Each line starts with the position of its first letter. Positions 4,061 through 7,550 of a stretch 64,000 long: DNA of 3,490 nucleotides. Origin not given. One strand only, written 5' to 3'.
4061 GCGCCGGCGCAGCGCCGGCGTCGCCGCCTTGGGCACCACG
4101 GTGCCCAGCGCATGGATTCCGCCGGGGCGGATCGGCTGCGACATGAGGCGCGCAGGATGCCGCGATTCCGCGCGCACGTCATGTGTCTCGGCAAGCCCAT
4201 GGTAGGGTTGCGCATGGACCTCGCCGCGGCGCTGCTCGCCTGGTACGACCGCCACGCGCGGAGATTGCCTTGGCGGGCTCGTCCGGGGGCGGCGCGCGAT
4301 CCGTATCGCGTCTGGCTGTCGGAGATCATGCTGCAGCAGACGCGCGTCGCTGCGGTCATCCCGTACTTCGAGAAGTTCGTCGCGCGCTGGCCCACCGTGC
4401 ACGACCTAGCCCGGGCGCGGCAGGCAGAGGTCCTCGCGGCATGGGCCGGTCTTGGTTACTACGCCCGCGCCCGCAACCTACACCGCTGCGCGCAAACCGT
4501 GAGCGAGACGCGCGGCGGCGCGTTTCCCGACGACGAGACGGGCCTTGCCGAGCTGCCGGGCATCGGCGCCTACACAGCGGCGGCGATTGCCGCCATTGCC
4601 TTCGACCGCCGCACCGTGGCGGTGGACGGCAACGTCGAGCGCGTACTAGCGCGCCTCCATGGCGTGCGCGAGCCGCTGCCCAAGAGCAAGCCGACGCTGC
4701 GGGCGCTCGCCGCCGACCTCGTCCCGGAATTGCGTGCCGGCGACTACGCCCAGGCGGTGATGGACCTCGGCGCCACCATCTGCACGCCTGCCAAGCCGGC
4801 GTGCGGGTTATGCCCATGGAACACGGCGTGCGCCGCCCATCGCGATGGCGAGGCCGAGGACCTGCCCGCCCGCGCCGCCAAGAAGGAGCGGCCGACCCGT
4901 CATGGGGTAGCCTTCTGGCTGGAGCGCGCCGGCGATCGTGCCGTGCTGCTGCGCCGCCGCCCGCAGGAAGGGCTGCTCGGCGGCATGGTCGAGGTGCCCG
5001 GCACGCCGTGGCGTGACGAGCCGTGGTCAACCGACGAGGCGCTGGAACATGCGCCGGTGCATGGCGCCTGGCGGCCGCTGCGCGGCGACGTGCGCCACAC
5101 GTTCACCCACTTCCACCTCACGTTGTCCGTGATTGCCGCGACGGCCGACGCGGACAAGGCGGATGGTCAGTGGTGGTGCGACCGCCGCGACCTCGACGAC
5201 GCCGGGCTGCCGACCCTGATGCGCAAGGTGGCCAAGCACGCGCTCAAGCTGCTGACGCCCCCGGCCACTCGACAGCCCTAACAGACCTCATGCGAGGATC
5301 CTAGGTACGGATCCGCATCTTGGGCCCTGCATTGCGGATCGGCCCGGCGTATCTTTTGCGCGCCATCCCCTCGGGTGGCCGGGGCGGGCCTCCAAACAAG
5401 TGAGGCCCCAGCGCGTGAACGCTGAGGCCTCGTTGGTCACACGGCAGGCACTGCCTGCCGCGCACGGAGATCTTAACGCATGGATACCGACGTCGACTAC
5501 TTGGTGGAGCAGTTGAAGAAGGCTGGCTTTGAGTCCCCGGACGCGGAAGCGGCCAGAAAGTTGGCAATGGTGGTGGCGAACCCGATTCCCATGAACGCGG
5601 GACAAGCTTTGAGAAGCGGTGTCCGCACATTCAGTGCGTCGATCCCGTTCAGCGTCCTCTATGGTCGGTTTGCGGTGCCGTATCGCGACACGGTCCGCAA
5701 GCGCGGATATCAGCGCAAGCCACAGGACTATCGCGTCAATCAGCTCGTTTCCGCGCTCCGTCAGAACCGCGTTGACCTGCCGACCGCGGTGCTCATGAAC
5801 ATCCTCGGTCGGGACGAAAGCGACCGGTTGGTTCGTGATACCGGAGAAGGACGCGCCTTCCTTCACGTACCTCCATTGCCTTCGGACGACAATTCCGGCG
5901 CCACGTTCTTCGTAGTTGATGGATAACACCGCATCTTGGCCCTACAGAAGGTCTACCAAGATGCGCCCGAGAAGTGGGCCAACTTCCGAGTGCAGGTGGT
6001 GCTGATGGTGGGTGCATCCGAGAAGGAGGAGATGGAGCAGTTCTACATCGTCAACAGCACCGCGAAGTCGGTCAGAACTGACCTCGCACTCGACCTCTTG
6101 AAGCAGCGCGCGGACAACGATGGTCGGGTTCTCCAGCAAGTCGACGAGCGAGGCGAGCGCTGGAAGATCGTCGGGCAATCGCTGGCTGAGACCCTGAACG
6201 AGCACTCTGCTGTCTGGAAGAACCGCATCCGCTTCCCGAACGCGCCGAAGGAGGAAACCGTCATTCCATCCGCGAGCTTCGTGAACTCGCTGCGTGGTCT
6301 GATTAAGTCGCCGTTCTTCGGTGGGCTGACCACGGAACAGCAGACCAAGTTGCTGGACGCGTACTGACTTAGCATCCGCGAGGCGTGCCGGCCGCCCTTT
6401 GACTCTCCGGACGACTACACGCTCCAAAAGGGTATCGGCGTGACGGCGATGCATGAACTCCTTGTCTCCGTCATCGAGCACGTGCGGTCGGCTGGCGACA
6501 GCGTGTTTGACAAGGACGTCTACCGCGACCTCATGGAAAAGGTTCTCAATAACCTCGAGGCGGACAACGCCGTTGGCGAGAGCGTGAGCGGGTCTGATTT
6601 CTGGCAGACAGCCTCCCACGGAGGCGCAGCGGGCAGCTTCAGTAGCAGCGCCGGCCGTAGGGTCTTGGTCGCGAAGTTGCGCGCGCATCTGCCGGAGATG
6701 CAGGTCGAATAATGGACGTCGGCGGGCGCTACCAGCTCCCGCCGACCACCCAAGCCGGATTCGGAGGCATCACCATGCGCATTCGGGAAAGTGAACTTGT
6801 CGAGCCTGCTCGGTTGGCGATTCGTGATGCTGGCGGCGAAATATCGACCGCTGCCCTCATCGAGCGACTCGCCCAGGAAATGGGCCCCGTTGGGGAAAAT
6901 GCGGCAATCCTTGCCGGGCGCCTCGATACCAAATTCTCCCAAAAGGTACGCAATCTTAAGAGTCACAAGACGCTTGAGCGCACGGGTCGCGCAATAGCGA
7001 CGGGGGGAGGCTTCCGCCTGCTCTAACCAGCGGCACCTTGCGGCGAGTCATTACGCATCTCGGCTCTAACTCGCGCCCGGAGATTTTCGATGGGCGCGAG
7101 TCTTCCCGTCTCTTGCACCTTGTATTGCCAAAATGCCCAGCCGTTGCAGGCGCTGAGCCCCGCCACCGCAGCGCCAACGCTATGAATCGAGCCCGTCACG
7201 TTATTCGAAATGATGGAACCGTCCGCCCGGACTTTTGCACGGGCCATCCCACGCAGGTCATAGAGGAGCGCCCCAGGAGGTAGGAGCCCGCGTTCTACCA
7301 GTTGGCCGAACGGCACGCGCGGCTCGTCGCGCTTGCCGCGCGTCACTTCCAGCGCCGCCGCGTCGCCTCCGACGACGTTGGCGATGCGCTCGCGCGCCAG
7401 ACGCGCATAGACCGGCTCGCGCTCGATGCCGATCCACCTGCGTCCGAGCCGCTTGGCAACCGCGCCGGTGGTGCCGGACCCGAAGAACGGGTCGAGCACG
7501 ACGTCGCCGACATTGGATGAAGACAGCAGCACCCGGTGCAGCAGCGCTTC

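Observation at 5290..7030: Decayed defence remnant between mutY and ccrM: a DGQHR/DndB-like gene with a stop codon in place of the motif glutamine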

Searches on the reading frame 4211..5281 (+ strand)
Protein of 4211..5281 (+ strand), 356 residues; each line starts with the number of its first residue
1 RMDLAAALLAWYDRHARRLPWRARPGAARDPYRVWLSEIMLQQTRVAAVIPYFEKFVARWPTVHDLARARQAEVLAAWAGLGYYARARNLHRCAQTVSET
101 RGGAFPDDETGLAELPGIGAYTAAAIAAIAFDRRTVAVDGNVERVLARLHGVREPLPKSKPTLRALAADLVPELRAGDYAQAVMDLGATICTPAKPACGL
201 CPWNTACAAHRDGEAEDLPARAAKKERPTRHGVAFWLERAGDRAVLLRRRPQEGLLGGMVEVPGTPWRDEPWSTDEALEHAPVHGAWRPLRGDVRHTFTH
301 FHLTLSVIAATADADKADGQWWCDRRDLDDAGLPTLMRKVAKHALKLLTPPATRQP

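Call 5: search_protein_families(library=pfam, proteins=[window:4211-5281:+], max_evalue=0.1)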
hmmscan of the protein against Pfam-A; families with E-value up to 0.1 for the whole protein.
window:4211-5281:+ (356 aa): 4 families
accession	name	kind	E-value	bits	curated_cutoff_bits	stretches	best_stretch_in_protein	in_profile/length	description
PF00730.31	HhH-GPD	-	8e-22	78.1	26.2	1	37-158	2-94/108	HhH-GPD superfamily base excision DNA repair protein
PF14815.12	NUDIX_4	-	2.2e-21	76.2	35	1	239-342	6-112/113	NUDIX domain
PF00633.29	HHH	-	3.5e-05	23.9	24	1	102-128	3-29/30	Helix-hairpin-helix motif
PF02371.22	Transposase_20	-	0.0083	16.9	21.3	0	112-132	4-24/87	Transposase IS116/IS110/IS902 family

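Call 21: find_related_loci(query=window:4211-5281:+, collection=genome_contigs, flank=6000)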
Query window:4211-5281:+ (356 aa) in genome_contigs; peptide patterns used: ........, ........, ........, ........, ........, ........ (x = any residue, [..] = any of these).
600 stretches matched a pattern (row limit reached: there are more); 543 encode a relative of the query (tblastn E <= 1e-3); the best 80 are kept; 80 distinct loci.
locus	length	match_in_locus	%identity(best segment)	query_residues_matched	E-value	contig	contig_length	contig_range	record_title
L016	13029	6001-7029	73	3-346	5e-155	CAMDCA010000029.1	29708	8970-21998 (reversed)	MAG: Rhizobium sp. Q54 isolate MaH-09apr19-152 genome assembly, contig: MaH-09apr19-C3436, whole genome shotgun sequence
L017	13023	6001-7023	63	4-345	2e-134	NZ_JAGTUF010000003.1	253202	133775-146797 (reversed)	Magnetospirillum sulfuroxidans strain J10 NODE_3_length_253202_cov_132.36721, whole genome shotgun sequence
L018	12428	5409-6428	64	5-345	4e-134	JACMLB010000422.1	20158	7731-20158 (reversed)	MAG: Rhodospirillales bacterium isolate ES-bin-283 ES-bin-283-contig-k141_13613207, whole genome shotgun sequence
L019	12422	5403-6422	63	5-345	7e-132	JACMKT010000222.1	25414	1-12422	MAG: Rhodospirillales bacterium isolate ES-bin-250 ES-bin-250-contig-k141_10521910, whole genome shotgun sequence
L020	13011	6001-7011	65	8-345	1e-131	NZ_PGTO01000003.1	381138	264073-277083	Paramagnetospirillum kuznetsovii strain LBB-42 NODE_3_length_381138_cov_93.1197, whole genome shotgun sequence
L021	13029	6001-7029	65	3-345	1e-130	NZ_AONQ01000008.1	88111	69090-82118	Paramagnetospirillum caucaseum strain SO-1 contig00008, whole genome shotgun sequence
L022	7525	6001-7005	64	8-345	3e-129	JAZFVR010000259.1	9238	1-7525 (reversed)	MAG: Alphaproteobacteria bacterium isolate BS3bin.25 BS3bin.25_259, whole genome shotgun sequence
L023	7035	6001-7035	63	5-346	2e-129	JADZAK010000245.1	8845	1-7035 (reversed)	MAG: Rhodospirillaceae bacterium isolate SJ625 c_000001703698, whole genome shotgun sequence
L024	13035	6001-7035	61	3-348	5e-129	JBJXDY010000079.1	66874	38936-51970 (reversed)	MAG: Dongiaceae bacterium isolate P.bin.51 k127_3097915, whole genome shotgun sequence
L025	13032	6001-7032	62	3-347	1e-128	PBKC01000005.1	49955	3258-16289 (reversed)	MAG: Rhodospirillaceae bacterium isolate SP28 168969, whole genome shotgun sequence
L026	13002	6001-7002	65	5-342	5e-128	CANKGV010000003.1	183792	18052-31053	MAG: Alphaproteobacteria bacterium isolate RH-27jun17-405 genome assembly, contig: RH-27jun17-C144, whole genome shotgun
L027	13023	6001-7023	62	4-345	1e-127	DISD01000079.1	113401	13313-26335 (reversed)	MAG TPA_asm: Rhodospirillaceae bacterium UBA6219 UBA6219_contig_12818, whole genome shotgun sequence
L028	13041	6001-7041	63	3-345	1e-126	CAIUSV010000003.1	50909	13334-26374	MAG: uncultured Rhodospirillaceae bacterium isolate E14_bin-2645 genome assembly, contig: bin-2645:03/93, whole genome s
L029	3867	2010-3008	64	8-345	6e-128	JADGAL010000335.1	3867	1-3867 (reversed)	MAG: Alphaproteobacteria bacterium isolate nN3bin14 nN3_bin14_NODE_335_length_3867_cov_2.652139, whole genome shotgun se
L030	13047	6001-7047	60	5-353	2e-124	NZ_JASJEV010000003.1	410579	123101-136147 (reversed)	Chelatococcus albus strain SYSU G07232 NODE_3_length_410579_cov_328.868851, whole genome shotgun sequence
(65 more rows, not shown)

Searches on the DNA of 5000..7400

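Call 61: search_rna_families(source=window, start=5000, end=7400, threshold=evalue, max_evalue=1)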
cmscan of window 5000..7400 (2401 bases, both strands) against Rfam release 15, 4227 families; matches with E-value up to 1: 2.
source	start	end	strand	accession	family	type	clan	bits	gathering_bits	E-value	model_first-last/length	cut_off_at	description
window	5398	5477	-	RF00262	sar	Gene; antisense;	-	22.6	43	0.19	1-68/68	no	sar RNA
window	5023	5078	+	RF00593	snoU83B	Gene; snRNA; snoRNA; CD-box;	-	21.4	35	0.23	1-94/94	no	Small nucleolar RNA U83B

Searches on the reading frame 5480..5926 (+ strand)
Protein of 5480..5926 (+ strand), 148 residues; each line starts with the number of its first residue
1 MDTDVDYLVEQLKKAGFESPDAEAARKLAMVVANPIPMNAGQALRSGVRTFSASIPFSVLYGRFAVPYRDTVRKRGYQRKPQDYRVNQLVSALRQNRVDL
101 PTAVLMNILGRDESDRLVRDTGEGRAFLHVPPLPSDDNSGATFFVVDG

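Call 16: find_encoding_contigs(protein=window:5480-5926:+, flank=10000, max_places=10)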
Protein window:5480-5926:+ (148 aa): 9 contigs read that carry it; 7 places shown.
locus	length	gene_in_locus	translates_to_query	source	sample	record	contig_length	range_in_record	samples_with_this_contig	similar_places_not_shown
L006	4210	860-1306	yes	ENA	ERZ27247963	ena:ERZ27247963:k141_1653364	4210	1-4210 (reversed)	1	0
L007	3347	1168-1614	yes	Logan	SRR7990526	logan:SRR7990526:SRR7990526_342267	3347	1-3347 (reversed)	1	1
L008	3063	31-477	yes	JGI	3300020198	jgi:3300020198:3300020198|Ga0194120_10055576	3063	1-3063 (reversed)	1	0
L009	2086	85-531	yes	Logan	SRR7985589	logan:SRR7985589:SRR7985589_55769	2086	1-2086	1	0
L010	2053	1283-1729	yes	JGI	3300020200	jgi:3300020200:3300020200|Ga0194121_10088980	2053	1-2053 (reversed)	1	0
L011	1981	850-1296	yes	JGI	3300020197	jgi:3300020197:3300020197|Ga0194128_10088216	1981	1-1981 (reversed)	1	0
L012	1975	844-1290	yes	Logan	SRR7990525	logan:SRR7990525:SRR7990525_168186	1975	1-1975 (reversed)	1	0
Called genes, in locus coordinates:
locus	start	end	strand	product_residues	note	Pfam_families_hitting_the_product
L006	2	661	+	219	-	?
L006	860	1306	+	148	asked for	-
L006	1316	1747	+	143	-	-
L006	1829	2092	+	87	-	-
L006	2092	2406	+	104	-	-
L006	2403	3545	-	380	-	PF01555:N6_N4_Mtase, PF18755:RAMA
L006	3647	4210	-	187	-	?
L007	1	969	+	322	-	?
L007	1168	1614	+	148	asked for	-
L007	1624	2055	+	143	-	-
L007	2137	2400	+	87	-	-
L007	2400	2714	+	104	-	-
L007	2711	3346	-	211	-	?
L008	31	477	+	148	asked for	-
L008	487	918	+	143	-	-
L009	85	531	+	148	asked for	-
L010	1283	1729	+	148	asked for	-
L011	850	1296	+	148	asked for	-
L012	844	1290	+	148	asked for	-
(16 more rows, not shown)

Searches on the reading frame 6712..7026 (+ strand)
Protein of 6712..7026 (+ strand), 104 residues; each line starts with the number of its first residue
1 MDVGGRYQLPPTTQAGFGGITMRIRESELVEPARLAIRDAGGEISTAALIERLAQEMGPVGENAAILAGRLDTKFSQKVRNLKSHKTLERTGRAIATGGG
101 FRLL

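Call 5: search_protein_families(library=pfam, proteins=[window:6712-7023:+], max_evalue=0.1)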
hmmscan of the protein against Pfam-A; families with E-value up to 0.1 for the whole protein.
seq(104 aa): 1 family
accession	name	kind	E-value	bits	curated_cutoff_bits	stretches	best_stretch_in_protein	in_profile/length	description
PF17135.9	Ribosomal_L18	-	0.075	12.9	28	1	29-78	105-150/188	Ribosomal protein 60S L18 and 50S L18e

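Call 6: search_protein_families(library=ncbifam, proteins=[window:6712-7023:+], max_evalue=0.1)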
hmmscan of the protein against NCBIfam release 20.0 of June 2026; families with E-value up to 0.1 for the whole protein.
seq(104 aa): 0 families

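Call 7: search_protein_families(library=padloc, proteins=[window:6712-7023:+], max_evalue=0.1)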
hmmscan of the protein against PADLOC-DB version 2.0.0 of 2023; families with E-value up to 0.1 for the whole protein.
seq(104 aa): 0 families

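Call 17: find_encoding_contigs(protein=window:6712-7026:+, flank=10000, max_places=10)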
Protein window:6712-7026:+ (104 aa): 8 contigs read that carry it; 7 places shown.
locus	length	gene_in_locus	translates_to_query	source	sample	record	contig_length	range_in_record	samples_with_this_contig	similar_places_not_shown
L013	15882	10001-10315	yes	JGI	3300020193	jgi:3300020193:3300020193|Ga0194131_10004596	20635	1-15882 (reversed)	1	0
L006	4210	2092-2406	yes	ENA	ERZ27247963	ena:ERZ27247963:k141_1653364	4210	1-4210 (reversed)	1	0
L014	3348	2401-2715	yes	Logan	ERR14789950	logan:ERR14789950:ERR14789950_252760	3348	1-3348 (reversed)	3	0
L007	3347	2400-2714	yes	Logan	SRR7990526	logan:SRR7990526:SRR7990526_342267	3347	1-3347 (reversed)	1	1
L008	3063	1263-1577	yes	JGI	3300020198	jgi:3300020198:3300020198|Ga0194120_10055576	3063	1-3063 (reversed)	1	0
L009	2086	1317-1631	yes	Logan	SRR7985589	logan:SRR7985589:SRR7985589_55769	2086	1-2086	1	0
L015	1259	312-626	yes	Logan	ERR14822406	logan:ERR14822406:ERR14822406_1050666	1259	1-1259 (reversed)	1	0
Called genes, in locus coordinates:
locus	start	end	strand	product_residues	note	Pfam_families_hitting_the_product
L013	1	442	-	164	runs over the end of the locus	PF02326:YMF19, PF00430:ATP-synt_B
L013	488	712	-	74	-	PF00137:ATP-synt_C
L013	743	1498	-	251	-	PF00119:ATP-synt_A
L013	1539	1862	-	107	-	PF09527:ATPase_gene1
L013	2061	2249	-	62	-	PF01502:PRA-CH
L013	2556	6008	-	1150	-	PF02463:SMC_N, PF13304:AAA_21 (weak), PF13476:AAA_23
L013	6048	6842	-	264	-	PF13462:Thioredoxin_4, PF13098:Thioredoxin_2 (weak), PF01323:DSBA (weak)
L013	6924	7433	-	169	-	PF05258:DciA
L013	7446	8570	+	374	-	PF00730:HhH-GPD, PF14815:NUDIX_4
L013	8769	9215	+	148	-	-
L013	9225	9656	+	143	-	-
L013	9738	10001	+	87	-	-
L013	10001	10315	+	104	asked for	-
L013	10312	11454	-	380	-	PF01555:N6_N4_Mtase, PF18755:RAMA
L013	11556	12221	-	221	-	PF01351:RNase_HII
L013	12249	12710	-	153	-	PF04314:LpqE-like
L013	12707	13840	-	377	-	PF04055:Radical_SAM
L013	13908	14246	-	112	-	-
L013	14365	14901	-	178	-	PF00994:MoCF_biosynth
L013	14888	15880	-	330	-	?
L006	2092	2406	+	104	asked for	-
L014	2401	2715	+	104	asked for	-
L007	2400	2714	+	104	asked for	-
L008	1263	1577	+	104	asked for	-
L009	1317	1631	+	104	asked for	-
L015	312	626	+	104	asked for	-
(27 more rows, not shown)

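Call 23: find_homologous_proteins(query=window:6712-7023:+, max_evalue=0.01)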
Query window:6712-7023:+ (104 aa): 53 proteins with E <= 0.01 among 62 candidates.
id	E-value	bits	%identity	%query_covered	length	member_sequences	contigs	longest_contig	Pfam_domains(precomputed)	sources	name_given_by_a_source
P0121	3.0e-43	164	100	80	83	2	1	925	-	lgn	-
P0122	5.1e-18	83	62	78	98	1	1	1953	-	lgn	-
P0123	3.3e-17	81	61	78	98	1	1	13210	-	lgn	-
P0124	1.7e-16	78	59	78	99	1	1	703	-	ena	-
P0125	1.5e-14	72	63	72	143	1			-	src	-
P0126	1.7e-14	72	55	78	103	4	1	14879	-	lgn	-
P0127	1.8e-14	72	55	78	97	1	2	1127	PF14338.13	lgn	-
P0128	3.0e-14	71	55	81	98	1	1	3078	-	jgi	jgi:hypothetical protein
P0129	3.2e-14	71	57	78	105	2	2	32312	-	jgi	jgi:hypothetical protein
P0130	4.6e-14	70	55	78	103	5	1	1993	PF14338.13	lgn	-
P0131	1.1e-13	69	53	77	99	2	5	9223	-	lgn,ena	-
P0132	2.0e-13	68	55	78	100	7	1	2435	-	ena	-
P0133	1.3e-12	66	59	64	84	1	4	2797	-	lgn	-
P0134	1.9e-12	65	54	78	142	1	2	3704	-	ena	-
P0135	2.4e-12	65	52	77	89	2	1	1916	-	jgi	-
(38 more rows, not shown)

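Call 24: find_encoding_contigs(protein=P0123, flank=5000, max_places=2)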
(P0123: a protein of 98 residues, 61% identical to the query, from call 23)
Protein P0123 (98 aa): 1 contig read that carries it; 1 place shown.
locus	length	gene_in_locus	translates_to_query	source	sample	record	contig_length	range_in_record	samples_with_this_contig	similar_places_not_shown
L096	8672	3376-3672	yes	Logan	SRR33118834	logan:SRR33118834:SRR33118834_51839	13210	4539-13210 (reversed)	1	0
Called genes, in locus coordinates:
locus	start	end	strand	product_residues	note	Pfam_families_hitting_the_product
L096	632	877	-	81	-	-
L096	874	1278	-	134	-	-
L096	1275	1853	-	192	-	PF13274:SocA_Panacea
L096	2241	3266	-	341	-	PF10546:P63C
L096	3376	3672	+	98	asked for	-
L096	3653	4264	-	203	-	-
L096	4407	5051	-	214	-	-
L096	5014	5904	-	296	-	PF00702:Hydrolase, PF13419:HAD_2 (weak), PF00702:Hydrolase (weak), PF13242:Hydrolase_like (weak)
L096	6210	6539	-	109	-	-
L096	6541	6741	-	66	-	-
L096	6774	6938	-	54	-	-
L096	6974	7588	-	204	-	-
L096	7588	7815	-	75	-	-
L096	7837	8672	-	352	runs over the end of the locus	-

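Call 25: find_encoding_contigs(protein=P0129, flank=5000, max_places=2)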
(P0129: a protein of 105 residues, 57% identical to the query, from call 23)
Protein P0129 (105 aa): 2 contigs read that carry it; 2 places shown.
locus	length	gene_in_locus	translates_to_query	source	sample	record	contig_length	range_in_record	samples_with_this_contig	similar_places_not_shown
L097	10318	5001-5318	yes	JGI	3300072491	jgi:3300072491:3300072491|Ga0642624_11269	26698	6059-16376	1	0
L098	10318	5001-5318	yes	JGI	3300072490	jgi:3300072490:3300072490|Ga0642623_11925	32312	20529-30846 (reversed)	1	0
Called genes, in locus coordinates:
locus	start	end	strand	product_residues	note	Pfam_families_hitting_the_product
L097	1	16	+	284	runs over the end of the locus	PF03837:RecT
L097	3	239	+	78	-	-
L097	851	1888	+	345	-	-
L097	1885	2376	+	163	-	-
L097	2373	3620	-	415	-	PF01609:DDE_Tnp_1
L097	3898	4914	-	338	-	PF10546:P63C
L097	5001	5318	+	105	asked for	-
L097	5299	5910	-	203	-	-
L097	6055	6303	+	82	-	-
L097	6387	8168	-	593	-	-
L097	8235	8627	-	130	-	-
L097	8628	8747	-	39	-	-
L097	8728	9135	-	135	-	-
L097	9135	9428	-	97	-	-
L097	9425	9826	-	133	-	PF13539:Peptidase_M15_4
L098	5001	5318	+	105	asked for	-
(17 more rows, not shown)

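Call 26: find_encoding_contigs(protein=P0126, flank=5000, max_places=2)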
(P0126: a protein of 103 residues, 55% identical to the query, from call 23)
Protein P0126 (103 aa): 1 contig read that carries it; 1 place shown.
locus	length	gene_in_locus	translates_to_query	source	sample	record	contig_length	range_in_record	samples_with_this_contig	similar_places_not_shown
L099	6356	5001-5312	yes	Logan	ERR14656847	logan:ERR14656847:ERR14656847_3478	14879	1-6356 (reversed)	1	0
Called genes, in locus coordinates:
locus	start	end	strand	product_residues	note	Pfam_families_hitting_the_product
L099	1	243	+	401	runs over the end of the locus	PF00579:tRNA-synt_1b, PF22421:SYY_C-terminal (weak), PF01479:S4 (weak)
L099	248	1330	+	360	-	PF00478:IMPDH (faint), PF03060:NMO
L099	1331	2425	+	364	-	PF01520:Amidase_3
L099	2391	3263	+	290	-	-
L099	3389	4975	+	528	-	PF00117:GATase, PF02540:NAD_synthase (faint), PF00958:GMP_synt_C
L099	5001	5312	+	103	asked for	-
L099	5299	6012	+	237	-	-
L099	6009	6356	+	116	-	?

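Call 63: search_protein_families(library=phrogs, proteins=[P0123, P0129], max_evalue=0.01)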
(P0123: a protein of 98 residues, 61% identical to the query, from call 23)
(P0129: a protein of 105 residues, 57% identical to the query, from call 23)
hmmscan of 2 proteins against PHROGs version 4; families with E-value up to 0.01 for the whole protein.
P0123 (98 aa): 0 families

P0129 (105 aa): 0 families
